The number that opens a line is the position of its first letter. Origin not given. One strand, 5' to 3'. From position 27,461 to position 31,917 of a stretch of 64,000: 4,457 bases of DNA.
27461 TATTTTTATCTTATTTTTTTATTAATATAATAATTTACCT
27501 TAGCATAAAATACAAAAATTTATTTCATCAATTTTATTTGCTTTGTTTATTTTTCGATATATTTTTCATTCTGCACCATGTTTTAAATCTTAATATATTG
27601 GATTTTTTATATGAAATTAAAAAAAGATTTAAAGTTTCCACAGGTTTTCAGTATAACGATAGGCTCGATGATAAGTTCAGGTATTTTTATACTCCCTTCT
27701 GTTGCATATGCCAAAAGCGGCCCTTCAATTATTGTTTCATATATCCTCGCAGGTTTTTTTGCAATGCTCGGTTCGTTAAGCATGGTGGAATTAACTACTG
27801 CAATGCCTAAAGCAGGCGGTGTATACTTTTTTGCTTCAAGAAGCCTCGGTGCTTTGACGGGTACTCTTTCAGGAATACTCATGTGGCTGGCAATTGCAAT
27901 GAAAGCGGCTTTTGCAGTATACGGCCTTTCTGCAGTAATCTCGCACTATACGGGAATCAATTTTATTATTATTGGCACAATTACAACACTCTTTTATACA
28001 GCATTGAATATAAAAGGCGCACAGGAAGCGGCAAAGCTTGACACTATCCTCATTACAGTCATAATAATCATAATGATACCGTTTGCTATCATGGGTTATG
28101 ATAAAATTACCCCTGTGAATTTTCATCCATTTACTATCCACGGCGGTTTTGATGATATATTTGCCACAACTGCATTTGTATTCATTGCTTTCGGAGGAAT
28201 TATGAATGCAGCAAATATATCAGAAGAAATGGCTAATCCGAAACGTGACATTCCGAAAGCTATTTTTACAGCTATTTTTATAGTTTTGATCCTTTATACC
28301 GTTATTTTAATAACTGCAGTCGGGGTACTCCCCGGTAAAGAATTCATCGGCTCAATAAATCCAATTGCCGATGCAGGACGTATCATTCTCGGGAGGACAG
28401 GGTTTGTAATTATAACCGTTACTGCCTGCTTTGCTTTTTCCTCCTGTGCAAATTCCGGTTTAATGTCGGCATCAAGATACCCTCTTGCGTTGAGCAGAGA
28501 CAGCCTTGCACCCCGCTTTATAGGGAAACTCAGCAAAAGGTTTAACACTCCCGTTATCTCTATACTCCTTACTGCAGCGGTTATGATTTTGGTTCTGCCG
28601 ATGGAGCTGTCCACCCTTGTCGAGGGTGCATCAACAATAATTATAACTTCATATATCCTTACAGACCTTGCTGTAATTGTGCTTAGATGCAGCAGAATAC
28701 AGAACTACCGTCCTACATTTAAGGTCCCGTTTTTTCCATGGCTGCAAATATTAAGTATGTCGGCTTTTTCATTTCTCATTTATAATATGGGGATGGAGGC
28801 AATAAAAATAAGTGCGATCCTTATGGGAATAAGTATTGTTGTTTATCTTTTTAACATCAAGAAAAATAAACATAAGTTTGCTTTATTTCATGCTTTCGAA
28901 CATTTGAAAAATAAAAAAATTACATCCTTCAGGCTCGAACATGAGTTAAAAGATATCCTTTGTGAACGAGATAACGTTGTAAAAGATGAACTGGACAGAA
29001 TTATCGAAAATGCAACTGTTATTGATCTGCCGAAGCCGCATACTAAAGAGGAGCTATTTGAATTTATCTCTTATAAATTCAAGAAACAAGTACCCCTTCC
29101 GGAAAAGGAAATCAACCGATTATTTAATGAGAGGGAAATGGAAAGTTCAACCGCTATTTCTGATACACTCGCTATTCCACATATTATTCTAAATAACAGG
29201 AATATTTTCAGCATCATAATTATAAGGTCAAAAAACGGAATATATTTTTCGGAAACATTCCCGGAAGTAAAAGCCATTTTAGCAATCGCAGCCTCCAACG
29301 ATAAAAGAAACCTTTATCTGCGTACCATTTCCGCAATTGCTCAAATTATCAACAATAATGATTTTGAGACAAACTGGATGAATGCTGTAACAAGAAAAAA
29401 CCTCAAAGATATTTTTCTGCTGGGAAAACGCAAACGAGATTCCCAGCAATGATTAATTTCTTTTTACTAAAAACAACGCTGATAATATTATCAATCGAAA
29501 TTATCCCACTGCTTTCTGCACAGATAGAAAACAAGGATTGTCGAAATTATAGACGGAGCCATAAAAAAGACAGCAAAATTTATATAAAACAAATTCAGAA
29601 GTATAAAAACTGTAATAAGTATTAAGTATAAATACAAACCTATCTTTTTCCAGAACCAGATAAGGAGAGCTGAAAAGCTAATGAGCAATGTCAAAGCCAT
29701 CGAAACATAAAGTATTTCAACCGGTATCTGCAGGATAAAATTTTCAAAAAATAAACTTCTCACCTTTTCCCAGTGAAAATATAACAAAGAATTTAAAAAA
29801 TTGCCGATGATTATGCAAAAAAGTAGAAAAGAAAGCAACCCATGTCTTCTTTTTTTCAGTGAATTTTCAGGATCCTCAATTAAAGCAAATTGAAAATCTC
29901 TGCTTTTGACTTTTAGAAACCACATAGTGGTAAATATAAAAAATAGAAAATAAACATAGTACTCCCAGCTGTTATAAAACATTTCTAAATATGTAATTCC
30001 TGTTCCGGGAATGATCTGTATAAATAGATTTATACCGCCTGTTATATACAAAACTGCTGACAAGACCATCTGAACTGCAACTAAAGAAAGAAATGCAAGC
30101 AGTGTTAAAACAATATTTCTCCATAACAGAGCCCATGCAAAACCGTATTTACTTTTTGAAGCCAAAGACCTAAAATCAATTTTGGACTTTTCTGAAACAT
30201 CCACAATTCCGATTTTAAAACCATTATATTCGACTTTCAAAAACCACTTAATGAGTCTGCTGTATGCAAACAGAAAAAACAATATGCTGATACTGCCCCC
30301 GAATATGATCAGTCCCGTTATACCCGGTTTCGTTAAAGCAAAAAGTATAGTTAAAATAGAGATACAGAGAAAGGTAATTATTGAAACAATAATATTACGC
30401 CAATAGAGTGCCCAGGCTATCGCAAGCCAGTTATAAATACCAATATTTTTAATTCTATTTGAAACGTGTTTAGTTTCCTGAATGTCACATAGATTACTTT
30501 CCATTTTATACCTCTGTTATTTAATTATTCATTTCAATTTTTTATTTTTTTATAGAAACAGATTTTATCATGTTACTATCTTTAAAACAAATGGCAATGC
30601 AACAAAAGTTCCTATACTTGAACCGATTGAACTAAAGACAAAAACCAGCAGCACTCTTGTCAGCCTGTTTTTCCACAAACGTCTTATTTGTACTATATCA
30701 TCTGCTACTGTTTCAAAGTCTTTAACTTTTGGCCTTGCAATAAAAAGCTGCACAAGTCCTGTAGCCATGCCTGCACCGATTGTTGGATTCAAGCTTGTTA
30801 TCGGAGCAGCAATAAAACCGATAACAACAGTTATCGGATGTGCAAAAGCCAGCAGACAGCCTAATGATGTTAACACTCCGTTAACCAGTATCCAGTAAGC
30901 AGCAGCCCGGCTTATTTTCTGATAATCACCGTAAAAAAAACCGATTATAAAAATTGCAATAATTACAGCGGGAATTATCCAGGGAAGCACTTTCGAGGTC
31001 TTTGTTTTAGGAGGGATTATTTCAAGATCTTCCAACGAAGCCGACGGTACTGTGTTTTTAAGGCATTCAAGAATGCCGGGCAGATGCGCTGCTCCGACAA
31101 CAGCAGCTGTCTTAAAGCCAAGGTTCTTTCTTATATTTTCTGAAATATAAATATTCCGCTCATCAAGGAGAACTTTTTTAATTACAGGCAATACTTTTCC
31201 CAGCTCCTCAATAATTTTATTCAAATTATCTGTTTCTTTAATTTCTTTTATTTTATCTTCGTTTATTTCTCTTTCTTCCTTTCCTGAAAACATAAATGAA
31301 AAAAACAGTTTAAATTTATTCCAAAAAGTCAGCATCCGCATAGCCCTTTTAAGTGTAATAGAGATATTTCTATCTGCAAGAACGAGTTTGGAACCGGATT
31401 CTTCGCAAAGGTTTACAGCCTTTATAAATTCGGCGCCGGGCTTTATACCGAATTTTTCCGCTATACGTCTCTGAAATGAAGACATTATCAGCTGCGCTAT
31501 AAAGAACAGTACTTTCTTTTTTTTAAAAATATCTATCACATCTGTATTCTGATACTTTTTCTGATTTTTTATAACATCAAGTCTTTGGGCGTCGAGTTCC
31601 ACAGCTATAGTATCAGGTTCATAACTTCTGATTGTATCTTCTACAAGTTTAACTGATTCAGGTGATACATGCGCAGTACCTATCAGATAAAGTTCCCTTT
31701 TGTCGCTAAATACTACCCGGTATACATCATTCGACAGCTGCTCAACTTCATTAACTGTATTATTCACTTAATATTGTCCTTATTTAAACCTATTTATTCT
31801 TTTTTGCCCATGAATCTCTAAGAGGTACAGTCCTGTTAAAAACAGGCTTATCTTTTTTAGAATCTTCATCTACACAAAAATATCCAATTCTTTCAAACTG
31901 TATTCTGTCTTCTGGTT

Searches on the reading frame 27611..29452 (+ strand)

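Call 5: search_protein_families(library=ncbifam, proteins=[window:27611-29452:+], max_evalue=0.00001)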
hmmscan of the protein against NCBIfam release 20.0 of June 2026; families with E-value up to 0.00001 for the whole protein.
window:27611-29452:+ (613 aa): 30 families (the best 25 are shown)
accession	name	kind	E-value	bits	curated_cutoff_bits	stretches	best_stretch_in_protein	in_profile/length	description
TIGR00909.1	2A0306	subfamily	2.2e-60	204.8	556.8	1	3-413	1-427/429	amino acid transporter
NF053761.1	BrChAATpBcaP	equivalog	1e-50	173.1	690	1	2-419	19-455/460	branched-chain amino acid transporter BcaP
TIGR00908.1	2A0305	equivalog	2.2e-34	119.1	381.75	1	2-421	4-433/442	ethanolamine permease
TIGR00906.1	2A0303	subfamily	1.6e-31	109.4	681.7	2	170-360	242-428/602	cationic amino acid transport permease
TIGR00905.1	2A0302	subfamily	2.5e-30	105.7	409.05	1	5-426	7-444/473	basic amino acid/polyamine antiporter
TIGR00911.1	2A0308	subfamily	2.2e-28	99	701.8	1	2-420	43-478/505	L-type amino acid transporter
NF007929.0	PRK10644.1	equivalog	9.2e-23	80.6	574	1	16-422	19-434/445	arginine/agmatine antiporter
NF008245.0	PRK11021.1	equivalog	2.9e-21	76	284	1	2-358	3-366/419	L-methionine/branched-chain amino acid transporter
NF008466.1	PRK11357.1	equivalog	9.7e-21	74.2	800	1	3-391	6-407/446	fructoselysine/psicoselysine transporter FrlA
TIGR01773.1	GABAperm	equivalog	2.9e-19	69.2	678.1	1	3-412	10-445/452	GABA permease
NF007602.0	PRK10249.1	equivalog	1.9e-18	66.7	851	1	3-417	19-453/458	phenylalanine transporter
NF008272.0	PRK11049.1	equivalog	2.2e-15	56.6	732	1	2-406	18-446/470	D-serine/D-alanine/glycine transporter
TIGR00913.1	2A0310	subfamily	2.2e-15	56.4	578.7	1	4-327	1-352/480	amino acid permease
NF007566.0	PRK10197.1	equivalog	2.2e-15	56.3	871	1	4-411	11-443/466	GABA permease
NF047867.1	AA_transp_ThrP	exception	5.9e-15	55.2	850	1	3-410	8-438/461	bifunctional threonine/serine APC transporter ThrP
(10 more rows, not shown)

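Call 6: search_protein_families(library=pfam, proteins=[window:27611-29452:+], max_evalue=0.00001)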
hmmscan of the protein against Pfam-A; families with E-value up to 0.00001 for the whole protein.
window:27611-29452:+ (613 aa): 4 families
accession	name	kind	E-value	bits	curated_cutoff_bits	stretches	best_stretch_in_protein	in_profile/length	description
PF13520.12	AA_permease_2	-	2.2e-47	162.4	27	1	7-393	1-404/427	Amino acid permease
PF00324.27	AA_permease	-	1.1e-41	143.5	24.6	1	12-415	2-456/470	Amino acid permease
PF00359.27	PTS_EIIA_2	-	2.4e-18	66.9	27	1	473-602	11-141/144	Phosphoenolpyruvate-dependent sugar phosphotransferase system, EIIA 2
PF03845.19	Spore_permease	-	6e-08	32.3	23.4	1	7-245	2-239/321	Spore germination protein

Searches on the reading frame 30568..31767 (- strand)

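Call 12: search_protein_families(library=pfam, proteins=[window:30568-31767:-], max_evalue=0.00001)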
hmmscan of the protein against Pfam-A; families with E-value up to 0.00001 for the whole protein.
window:30568-31767:- (399 aa): 1 family
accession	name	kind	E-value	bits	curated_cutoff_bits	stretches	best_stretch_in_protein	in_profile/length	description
PF01963.22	TraB_PrgY_gumN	-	6.2e-32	111.9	26.8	1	19-233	5-248/263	TraB/PrgY/gumN family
